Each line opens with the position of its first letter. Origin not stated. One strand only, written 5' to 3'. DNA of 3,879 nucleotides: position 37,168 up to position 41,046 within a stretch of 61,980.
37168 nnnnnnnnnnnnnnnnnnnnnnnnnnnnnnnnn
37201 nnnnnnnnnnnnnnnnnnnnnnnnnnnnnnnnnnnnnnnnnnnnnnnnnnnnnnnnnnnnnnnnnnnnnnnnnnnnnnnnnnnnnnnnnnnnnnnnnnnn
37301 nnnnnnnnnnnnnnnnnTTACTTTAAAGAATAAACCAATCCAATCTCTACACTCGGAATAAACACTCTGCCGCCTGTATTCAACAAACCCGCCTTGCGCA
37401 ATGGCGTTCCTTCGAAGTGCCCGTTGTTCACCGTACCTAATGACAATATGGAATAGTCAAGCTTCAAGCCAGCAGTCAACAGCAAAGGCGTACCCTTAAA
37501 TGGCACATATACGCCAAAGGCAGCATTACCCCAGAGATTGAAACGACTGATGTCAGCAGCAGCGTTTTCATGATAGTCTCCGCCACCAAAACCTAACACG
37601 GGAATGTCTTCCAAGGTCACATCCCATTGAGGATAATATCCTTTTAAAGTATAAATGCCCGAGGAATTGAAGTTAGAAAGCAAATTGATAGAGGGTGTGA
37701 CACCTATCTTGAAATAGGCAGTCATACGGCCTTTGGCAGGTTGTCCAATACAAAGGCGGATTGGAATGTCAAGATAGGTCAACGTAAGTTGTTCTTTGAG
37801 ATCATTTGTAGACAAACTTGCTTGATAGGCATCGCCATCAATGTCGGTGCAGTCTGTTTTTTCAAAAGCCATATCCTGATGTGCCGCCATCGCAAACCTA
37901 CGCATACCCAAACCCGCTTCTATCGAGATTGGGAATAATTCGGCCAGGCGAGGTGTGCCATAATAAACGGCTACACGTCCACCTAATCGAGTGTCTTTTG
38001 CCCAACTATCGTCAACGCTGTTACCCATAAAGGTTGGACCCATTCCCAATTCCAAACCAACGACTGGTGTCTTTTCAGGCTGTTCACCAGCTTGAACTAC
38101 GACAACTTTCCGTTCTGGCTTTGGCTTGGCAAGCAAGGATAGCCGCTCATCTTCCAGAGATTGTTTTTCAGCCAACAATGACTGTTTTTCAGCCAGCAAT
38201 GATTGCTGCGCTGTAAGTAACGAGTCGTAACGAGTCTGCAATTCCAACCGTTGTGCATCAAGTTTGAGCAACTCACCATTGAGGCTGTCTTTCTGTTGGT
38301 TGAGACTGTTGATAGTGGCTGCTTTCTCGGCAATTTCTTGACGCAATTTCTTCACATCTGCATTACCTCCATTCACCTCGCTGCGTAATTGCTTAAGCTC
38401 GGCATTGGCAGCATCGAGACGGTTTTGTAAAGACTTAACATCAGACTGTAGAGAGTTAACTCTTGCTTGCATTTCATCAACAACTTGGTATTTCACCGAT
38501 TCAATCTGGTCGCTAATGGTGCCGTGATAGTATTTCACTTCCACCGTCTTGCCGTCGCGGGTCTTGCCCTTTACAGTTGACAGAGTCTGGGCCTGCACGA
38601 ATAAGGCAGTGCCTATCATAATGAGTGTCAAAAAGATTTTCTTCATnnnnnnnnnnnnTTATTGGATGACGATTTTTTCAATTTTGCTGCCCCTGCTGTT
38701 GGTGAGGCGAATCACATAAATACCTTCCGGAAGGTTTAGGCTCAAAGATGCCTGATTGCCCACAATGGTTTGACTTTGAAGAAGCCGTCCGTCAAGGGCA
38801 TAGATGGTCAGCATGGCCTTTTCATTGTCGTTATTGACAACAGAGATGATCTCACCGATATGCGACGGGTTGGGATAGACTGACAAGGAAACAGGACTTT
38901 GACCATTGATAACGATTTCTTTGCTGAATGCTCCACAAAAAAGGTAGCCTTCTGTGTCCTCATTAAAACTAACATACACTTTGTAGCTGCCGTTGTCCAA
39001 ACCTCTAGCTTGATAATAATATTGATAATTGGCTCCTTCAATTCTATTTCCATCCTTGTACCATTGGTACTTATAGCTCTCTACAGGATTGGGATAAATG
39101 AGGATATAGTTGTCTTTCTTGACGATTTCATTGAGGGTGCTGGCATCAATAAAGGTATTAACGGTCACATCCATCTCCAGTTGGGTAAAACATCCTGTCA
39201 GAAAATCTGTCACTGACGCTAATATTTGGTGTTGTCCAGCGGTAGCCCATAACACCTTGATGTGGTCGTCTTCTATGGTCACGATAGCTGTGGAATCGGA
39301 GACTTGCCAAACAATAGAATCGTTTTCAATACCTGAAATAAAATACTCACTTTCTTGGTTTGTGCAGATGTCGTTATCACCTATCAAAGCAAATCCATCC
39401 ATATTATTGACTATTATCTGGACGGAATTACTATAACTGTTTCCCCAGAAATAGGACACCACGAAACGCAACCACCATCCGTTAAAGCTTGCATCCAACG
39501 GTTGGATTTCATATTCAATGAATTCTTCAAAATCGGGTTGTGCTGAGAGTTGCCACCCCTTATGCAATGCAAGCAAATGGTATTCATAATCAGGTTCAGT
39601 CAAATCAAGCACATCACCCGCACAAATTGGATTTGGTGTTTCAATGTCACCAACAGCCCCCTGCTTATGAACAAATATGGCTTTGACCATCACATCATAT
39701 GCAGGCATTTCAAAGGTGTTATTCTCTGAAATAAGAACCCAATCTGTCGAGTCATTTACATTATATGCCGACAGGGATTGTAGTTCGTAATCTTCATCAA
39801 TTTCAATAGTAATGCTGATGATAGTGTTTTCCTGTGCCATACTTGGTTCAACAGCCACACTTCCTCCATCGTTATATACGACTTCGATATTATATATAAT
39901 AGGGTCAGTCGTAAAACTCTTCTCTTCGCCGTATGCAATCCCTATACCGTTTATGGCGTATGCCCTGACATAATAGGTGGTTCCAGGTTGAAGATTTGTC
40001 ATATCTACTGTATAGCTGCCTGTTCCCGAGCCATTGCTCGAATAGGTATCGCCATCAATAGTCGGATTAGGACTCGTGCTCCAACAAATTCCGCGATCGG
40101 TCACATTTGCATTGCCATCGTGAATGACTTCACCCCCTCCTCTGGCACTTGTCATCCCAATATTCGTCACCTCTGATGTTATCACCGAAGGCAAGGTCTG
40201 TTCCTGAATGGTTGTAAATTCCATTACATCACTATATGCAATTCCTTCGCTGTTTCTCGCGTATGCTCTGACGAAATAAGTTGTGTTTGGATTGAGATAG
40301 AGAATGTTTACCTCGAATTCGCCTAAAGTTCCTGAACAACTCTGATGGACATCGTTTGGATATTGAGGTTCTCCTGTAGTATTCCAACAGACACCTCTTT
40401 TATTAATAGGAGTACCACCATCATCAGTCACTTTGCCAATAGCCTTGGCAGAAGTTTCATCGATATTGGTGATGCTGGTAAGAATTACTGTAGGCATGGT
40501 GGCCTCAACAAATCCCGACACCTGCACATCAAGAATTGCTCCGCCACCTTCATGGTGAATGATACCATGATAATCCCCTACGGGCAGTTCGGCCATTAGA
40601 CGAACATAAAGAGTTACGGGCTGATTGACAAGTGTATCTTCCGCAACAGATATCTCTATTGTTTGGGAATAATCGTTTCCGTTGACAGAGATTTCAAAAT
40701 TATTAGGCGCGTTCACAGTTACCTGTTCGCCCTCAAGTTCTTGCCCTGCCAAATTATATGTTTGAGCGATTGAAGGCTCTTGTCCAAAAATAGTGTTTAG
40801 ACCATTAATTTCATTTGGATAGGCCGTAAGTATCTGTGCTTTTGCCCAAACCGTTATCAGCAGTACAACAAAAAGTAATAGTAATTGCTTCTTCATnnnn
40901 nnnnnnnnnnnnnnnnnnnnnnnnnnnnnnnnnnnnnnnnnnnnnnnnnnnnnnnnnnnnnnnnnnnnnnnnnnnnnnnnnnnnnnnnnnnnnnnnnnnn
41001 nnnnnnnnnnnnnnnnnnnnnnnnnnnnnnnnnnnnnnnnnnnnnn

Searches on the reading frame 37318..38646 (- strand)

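Call 14: search_protein_families(library=pfam, proteins=[window:37318-38646:-], max_evalue=0.01)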
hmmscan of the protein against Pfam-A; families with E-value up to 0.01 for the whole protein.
window:37318-38646:- (442 aa): 12 families
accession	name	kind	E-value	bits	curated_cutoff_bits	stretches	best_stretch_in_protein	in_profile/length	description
PF14362.11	DUF4407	-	0.00021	21.1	31.3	1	46-165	126-250/297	Domain of unknown function (DUF4407)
PF04513.17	Baculo_PEP_C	-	0.00042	20.8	38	1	43-131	38-128/140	Baculovirus polyhedron envelope protein, PEP, C terminus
PF08614.16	ATG16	-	0.00065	20.4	33.7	1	57-144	98-185/200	Autophagy protein 16 (ATG16)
PF17675.6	APG6_N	-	0.001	19.9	45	1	55-166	10-123/132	Apg6 coiled-coil region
PF12325.13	TMF_TATA_bd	-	0.0021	18.6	29.1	0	47-91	5-49/115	TATA element modulatory factor 1 TATA binding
PF13166.12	AAA_13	-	0.0027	16.9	36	1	49-137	389-478/713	AAA domain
PF05531.17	NPV_P10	-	0.0038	18.1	29.8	1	44-92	9-59/75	Nucleopolyhedrovirus P10 protein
PF07134.16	AcMNPV_Orf18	-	0.0041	16.8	25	0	32-82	236-285/327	Autographa californica nuclear polyhedrosis virus (AcMNPV), Orf18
PF06818.20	Fez1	-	0.0056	17.6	34.4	1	46-169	45-164/199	Fez1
PF06009.19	Laminin_II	-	0.0057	17.1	33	1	55-133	4-82/138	Laminin Domain II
PF07889.17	DUF1664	-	0.0077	16.7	34.6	1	54-122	52-120/124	Protein of unknown function (DUF1664)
PF02183.23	HALZ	-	0.0092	16.6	28.1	0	136-166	10-40/43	Homeobox associated leucine zipper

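Call 16: search_protein_families(library=ncbifam, proteins=[window:37318-38646:-], max_evalue=0.01)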
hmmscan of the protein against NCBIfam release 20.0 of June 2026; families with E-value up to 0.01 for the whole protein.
window:37318-38646:- (442 aa): 17 families
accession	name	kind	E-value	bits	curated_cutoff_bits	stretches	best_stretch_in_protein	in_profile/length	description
TIGR04523.1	Mplasa_alph_rch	subfamily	7.2e-08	30.8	270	1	42-167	317-441/745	helix-rich protein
TIGR02168.1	SMC_prok_B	equivalog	1.9e-06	26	567.35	1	54-168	784-898/1181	chromosome segregation protein SMC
NF046104.1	PptglHdxlasePcsB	equivalog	2.1e-06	27.2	450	1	1-93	1-92/400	peptidoglycan hydrolase PcsB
NF045487.1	ASRP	equivalog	3.8e-06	25.8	300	1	46-166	163-294/593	archaea-specific SMC-related protein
TIGR02169.1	SMC_prok_A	equivalog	4.4e-06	24.7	729.4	1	30-178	797-943/1165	chromosome segregation protein SMC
NF052320.1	Cbp1_fam_LP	subfamily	2.8e-05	23.8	90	1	48-118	118-187/286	Cbp1 family collagen-binding glycoprotein adhesin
NF006542.0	PRK09039.1-1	equivalog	8.1e-05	21.8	388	1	51-174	43-159/627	peptidoglycan -binding protein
NF040788.1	S-lay_SlaB_Mtsph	equivalog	0.00024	20.2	700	1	42-130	290-377/416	S-layer protein SlaB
NF038218.1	IcmG_DotF_IVB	equivalog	0.0013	18.5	200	1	42-119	112-189/266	type IVB secretion system protein IcmG/DotF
NF045780.1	TrlF_fam_ATP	equivalog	0.0014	17.5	350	1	44-173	568-700/944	TrlF family AAA-like ATPase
NF002572.0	PRK02224.1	equivalog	0.0015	16.9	1087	1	43-167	318-614/888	DNA double-strand break repair ATPase Rad50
TIGR04211.1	SH3_and_anchor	equivalog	0.002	17.8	65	1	68-167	59-161/198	TIGR04211 family SH3 domain-containing protein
NF002244.0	PRK01156.1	equivalog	0.0026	15.9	847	1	54-167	173-281/895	DNA double-strand break repair ATPase Rad50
NF041035.1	Rad50_Halo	equivalog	0.0027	16.2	1000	1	56-167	504-614/883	DNA double-strand break repair ATPase Rad50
NF033928.1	alph_xenorhab_A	subfamily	0.0047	16.3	125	1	49-121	132-206/339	alpha-xenorhabdolysin family binary toxin subunit A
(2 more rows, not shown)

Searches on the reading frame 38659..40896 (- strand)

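Call 14: search_protein_families(library=pfam, proteins=[window:38659-40896:-], max_evalue=0.01)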
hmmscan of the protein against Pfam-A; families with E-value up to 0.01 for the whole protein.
window:38659-40896:- (745 aa): 7 families
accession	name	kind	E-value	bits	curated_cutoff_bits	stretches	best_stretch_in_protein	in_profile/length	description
PF18962.6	Por_Secre_tail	-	2.1e-08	34.7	27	1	673-744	1-75/75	Secretion system C-terminal sorting domain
PF16656.11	Pur_ac_phosph_N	-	1.2e-07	32.7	30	1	284-330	49-93/93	Purple acid Phosphatase, N-terminal domain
PF00041.27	fn3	-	2.3e-07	31.4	25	1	279-321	42-75/84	Fibronectin type III domain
PF16974.11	NAR2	-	6.6e-07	29.4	26.6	1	290-330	88-130/142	High-affinity nitrate transporter accessory, Ig-like domain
PF18998.6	Flg_new_2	-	0.00031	21.1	23.6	1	335-411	1-72/73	Divergent InlB B-repeat domain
PF25059.1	FN3_DSCAM-DSCAML_C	-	0.00035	21.3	39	0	159-232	15-82/89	DSCAM/DSCAML C-terminal Fn3-like domain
PF10179.15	NDNF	-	0.0038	17.7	27.3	0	181-217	78-112/127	Neuron-derived neurotrophic factor, first Fn(III) domain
